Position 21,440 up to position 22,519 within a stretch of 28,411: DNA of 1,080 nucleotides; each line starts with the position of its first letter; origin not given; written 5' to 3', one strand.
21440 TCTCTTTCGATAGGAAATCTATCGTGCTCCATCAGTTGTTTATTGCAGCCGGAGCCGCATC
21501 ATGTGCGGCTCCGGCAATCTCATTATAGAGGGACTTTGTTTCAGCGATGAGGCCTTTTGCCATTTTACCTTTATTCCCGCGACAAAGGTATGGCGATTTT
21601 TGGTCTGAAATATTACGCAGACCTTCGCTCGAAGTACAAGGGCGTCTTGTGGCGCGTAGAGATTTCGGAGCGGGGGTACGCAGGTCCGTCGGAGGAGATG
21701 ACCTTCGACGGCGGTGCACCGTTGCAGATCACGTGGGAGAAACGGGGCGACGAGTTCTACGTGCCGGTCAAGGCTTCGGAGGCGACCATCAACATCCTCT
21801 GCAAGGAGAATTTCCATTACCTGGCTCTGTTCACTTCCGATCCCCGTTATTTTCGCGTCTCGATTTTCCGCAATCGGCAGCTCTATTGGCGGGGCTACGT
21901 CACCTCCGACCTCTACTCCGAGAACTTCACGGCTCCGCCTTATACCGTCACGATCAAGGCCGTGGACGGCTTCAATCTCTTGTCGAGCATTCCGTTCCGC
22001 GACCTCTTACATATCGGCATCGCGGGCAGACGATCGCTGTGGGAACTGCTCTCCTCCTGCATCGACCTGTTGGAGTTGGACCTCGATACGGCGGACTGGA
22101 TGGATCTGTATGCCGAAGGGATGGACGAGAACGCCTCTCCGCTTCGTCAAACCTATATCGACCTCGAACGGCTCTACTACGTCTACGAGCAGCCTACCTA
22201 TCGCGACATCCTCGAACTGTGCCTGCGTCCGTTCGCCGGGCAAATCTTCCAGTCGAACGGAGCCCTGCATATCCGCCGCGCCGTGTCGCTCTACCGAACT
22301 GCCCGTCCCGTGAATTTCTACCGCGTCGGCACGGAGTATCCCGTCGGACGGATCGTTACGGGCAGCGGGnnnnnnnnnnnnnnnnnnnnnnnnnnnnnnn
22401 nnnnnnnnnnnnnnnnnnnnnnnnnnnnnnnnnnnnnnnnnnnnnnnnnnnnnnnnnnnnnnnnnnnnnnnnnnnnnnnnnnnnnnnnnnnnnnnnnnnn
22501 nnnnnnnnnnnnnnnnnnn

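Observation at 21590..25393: Unrecognised 954-aa protein plus a membrane/coiled-coil protein and a 140-aa protein directly upstream of the tape measure gene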

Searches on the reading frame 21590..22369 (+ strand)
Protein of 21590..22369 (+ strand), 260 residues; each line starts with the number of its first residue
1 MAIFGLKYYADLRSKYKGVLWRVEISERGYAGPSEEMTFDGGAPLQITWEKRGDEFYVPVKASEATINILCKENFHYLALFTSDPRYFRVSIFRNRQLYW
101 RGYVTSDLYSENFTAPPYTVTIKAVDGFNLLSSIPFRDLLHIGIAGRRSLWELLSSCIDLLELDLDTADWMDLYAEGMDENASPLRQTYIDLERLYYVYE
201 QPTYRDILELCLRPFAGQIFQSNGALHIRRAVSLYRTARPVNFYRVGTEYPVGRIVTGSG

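Call 52: find_homologous_proteins(query=A3, max_evalue=0.001)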
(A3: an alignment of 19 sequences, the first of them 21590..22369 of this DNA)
Query A3 (19 sequences) (260 aa, profile of the alignment): 84 proteins with E <= 0.001 among 4011 candidates.
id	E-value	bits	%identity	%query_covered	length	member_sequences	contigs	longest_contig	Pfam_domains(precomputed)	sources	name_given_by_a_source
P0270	7.0e-91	322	74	99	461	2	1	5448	-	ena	-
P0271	2.1e-89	317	72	99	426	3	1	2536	-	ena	-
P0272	6.3e-89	316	88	99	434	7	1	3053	-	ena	-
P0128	6.0e-87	309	71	98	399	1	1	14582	-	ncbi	-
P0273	1.4e-86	308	71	100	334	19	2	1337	-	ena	-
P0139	1.4e-86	308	74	96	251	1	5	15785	-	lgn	-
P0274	1.9e-86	308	75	99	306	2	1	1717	-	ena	-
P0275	2.3e-85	304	75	99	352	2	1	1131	-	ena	-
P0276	8.8e-85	302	69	100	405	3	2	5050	-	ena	-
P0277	1.2e-84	302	73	85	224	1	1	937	-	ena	-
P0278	2.2e-84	301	73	99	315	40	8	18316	-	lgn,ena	-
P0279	2.6e-83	297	65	100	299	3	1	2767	-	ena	-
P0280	6.1e-81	290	72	99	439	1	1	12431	-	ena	-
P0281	1.5e-80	288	66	94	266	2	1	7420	-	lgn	-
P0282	1.8e-80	288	70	92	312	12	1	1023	-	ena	-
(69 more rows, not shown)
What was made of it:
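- Tried and rejected: A profile search meant to deepen the alignment returned mostly fragments of close relatives (call 52).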

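Call 60: predict_structure(alignment_id=A3)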
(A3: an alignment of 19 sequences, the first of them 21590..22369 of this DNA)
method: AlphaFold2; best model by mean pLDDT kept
length: 260 residues; sequences in the alignment: 19
mean_pLDDT: 86.6   pTM: 0.83
mean pLDDT of the five models: 86.6, 84.3, 83.9, 83.8, 83.7
residues with pLDDT >= 90: 164; 70-90: 70; 50-70: 13; < 50: 13
segments of 3 or more residues with pLDDT < 50: 248-260
pLDDT, mean of each block of 10 residues (from residue 1): 93 86 97 96 88 76 94 91 93 95 83 81 93 89 87 93 91 88 92 89 94 93 92 80 60 37
secondary structure, 60 per line:
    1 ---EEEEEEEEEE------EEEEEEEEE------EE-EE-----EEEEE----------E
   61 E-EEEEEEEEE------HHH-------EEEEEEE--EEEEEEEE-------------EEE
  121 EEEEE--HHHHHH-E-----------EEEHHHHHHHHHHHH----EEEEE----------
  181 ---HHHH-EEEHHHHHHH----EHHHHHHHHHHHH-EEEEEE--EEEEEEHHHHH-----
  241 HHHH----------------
elements in order: E4-13 E20-28 E45-49 E63-71 E88-94 E97-104 E118-125 H128-133 E147-149 H150-161 E166-170 H184-187 E189-191 H192-198 H204-215 E217-222 E225-230 H231-235 H241-244
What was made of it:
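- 21590..24454 (+): 954-aa tail-tip hub protein (Tal / baseplate hub). The gp27-like N-terminal domain spans aa 1-245 (21590-22324). A beta-sandwich spans about aa 320-495 (22547-23074). A beta-propeller spans about aa 640-954 (23507-24451). The AF2 model of aa 1-260 has pLDDT 86.6 (call 60).
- On Tal / baseplate hub protein (gp27-like): The AF2 model has pLDDT 86.6 and pTM 0.83 (call 60).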
